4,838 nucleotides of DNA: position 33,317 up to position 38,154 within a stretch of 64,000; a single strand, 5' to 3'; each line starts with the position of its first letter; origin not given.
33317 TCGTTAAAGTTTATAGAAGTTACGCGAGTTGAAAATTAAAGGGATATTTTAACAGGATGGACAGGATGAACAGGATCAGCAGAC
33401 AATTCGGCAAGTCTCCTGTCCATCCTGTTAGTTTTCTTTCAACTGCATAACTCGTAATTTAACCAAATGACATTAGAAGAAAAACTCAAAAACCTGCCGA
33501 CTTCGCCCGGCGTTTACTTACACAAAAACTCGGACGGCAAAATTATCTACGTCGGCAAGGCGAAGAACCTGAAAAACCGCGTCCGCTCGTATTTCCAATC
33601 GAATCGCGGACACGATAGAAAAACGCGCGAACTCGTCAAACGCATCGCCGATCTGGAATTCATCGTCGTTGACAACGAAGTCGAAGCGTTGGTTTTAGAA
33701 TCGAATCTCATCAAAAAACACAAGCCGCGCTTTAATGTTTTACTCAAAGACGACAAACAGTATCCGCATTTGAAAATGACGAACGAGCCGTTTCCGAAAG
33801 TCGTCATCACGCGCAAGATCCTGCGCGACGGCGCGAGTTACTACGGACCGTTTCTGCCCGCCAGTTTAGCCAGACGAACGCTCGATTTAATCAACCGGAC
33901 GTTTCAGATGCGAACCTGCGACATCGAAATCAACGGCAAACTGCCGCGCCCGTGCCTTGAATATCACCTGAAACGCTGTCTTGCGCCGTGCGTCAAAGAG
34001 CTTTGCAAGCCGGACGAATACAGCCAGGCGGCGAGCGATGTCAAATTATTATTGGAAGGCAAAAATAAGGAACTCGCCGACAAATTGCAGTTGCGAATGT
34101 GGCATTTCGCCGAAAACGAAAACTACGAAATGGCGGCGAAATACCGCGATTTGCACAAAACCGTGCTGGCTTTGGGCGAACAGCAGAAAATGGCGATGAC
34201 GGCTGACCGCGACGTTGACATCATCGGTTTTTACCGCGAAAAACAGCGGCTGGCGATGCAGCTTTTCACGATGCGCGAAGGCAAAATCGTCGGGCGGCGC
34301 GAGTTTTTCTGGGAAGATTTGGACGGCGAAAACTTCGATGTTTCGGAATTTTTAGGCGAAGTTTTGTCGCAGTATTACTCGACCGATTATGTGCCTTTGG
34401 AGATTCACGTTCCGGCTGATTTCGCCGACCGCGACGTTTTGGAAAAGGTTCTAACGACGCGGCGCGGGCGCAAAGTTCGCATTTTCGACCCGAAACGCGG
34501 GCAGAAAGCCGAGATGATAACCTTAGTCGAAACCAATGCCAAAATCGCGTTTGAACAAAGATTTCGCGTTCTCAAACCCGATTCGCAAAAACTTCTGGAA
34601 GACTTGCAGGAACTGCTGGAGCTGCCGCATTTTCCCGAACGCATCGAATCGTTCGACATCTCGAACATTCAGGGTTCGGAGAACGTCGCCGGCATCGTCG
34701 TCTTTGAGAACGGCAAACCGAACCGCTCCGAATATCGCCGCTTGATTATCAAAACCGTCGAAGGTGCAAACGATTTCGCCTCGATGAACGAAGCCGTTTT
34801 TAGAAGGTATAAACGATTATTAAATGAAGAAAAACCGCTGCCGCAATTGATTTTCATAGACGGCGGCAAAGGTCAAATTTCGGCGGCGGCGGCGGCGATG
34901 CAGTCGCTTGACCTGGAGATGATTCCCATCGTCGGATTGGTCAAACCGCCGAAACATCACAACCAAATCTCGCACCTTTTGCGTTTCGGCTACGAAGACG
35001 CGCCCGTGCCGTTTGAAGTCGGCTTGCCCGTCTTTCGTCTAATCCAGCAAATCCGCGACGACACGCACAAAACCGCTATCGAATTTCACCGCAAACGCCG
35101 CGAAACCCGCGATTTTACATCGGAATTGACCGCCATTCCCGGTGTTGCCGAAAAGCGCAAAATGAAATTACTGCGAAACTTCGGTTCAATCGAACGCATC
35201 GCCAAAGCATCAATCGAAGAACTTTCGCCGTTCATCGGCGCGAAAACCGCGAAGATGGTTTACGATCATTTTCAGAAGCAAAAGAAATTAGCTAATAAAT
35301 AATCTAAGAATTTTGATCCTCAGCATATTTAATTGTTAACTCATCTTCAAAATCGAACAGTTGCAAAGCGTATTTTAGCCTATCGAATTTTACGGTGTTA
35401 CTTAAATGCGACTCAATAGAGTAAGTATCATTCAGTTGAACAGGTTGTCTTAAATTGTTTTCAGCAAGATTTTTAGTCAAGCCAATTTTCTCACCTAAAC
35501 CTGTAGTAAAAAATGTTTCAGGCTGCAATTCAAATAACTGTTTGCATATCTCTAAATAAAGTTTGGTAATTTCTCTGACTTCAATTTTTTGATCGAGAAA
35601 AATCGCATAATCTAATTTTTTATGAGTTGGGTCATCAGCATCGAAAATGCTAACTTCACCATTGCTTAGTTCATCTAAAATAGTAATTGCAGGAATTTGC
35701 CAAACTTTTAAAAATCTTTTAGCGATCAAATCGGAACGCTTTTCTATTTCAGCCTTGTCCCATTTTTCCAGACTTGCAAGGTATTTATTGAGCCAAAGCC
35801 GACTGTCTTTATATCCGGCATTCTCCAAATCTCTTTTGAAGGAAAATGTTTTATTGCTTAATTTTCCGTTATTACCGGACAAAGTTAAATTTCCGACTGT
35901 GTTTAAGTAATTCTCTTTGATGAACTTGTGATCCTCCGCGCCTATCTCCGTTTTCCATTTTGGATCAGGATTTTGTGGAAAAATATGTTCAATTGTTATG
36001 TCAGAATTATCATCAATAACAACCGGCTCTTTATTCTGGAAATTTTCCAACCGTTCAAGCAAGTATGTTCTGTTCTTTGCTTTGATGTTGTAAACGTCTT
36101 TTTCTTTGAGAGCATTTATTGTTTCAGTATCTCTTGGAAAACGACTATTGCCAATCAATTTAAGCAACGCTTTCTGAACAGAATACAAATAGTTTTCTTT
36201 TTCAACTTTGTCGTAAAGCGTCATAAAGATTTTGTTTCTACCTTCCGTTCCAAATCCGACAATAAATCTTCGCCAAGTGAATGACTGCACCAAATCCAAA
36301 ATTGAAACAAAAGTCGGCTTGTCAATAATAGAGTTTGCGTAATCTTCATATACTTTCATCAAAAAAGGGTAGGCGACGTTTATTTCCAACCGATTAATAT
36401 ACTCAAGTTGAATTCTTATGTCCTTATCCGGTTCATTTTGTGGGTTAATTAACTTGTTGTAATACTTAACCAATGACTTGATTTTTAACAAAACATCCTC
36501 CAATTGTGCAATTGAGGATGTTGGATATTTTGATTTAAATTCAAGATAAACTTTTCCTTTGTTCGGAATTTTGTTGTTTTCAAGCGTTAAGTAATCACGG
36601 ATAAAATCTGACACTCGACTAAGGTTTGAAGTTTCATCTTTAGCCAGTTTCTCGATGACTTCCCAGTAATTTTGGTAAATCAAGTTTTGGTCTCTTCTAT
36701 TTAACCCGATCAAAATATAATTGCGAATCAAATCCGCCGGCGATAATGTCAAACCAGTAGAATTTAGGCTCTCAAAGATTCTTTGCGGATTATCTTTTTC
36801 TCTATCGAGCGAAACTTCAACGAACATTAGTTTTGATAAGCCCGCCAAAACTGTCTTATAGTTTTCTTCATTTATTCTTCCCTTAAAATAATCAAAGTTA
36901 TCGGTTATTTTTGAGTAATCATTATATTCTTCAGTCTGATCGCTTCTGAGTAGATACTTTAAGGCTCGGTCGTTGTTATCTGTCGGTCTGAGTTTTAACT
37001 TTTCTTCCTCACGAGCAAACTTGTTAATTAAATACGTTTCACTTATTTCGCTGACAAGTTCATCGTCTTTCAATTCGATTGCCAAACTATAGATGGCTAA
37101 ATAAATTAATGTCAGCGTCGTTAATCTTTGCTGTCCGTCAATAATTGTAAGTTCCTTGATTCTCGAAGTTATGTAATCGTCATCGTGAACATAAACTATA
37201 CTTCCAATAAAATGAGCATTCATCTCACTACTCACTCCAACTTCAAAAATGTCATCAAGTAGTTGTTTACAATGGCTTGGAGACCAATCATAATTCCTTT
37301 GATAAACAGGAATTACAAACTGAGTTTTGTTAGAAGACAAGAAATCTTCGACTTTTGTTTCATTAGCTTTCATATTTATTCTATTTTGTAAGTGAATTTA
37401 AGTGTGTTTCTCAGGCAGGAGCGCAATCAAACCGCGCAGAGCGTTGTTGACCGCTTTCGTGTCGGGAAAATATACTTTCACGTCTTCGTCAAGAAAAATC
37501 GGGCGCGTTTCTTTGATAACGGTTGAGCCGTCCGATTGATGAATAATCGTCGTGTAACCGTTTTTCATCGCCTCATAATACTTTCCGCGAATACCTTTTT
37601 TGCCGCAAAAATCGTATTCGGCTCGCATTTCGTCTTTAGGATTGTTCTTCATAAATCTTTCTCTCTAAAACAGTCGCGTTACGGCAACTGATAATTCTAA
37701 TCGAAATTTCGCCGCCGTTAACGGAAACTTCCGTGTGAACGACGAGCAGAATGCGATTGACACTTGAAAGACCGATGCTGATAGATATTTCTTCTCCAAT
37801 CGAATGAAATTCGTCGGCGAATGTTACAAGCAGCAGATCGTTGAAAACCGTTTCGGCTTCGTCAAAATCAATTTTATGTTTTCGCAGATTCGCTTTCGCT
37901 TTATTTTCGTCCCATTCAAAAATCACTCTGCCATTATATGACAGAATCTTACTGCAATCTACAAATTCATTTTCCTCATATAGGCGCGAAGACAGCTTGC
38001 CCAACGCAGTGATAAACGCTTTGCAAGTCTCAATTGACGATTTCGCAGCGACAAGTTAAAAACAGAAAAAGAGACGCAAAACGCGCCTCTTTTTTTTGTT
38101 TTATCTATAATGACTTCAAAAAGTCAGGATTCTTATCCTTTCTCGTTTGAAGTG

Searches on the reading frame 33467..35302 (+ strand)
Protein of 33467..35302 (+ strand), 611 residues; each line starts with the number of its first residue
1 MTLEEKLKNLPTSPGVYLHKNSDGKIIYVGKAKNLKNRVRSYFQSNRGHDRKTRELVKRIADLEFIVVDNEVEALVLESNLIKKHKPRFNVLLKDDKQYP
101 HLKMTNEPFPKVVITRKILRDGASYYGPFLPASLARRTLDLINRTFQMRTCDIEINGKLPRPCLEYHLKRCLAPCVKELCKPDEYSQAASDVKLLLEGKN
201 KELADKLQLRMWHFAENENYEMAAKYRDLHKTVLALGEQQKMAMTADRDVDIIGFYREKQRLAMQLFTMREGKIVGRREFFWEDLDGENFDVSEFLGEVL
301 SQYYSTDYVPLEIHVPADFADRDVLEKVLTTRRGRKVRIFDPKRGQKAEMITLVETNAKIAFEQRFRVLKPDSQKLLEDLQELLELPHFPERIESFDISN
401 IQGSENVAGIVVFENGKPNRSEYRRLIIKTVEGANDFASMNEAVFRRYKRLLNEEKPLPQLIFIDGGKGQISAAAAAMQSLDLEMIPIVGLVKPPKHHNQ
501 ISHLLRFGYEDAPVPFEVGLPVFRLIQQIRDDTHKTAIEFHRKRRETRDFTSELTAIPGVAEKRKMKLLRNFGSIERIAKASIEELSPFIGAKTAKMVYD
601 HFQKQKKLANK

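Call 64: search_protein_families(library=pfam, proteins=[window:33467-35302:+], max_evalue=0.0001)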
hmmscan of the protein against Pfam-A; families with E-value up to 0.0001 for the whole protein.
window:33467-35302:+ (611 aa): 5 families
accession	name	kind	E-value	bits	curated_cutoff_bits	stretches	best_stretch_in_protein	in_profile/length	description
PF08459.17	UvrC_RNaseH_dom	-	6.1e-50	169.6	22.3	1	381-538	1-159/159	UvrC RNAse H endonuclease domain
PF22920.2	UvrC_RNaseH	-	3.5e-31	107.9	24.3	1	249-365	1-116/116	UvrC Ribonuclease H-like domain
PF01541.30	GIY-YIG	-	3.3e-11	43.8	22.6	1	14-88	2-76/78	GIY-YIG catalytic domain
PF14520.12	HHH_5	-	5.1e-08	33.7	27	1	553-604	3-57/57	Helix-hairpin-helix domain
PF12826.13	HHH_2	-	2.9e-05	24.6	27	1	557-606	8-59/64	Helix-hairpin-helix motif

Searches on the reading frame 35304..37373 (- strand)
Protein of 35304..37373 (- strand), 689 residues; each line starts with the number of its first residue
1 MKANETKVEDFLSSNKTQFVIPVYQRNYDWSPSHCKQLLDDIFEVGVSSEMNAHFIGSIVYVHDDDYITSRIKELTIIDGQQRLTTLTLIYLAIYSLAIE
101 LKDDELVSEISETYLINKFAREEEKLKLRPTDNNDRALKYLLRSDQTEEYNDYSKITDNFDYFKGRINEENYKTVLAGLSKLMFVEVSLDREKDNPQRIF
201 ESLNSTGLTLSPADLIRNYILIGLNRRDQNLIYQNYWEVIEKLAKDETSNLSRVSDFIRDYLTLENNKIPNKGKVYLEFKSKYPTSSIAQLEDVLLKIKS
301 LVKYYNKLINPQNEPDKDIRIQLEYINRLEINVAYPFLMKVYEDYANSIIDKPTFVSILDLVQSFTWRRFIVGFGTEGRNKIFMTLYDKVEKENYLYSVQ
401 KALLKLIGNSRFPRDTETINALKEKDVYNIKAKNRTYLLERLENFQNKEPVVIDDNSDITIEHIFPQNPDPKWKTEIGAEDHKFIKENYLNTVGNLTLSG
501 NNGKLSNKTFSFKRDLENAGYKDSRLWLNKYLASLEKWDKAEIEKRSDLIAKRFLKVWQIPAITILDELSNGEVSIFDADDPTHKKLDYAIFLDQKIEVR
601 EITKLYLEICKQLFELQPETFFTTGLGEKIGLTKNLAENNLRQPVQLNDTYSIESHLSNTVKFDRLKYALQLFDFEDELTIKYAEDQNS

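Call 64: search_protein_families(library=pfam, proteins=[window:35304-37373:-], max_evalue=0.0001)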
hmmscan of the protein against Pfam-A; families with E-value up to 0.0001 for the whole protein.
window:35304-37373:- (689 aa): 2 families
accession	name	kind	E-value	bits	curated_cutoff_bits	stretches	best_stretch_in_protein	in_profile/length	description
PF03235.19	GmrSD_N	-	4e-39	135.2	33.2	1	8-220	1-198/199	GmrSD restriction endonuclease, N-terminal domain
PF07510.16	GmrSD_C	-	2.7e-24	86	23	1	412-552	1-137/138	GmrSD restriction endonucleases, C-terminal domain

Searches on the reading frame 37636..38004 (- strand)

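Call 64: search_protein_families(library=pfam, proteins=[window:37636-38004:-], max_evalue=0.0001)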
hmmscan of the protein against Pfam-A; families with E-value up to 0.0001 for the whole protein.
window:37636-38004:- (122 aa): 1 family
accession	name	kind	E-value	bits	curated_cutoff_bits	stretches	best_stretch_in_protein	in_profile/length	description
PF04365.19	BrnT_toxin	-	7.6e-22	77.9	34.5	1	31-112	1-75/77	Ribonuclease toxin, BrnT, of type II toxin-antitoxin system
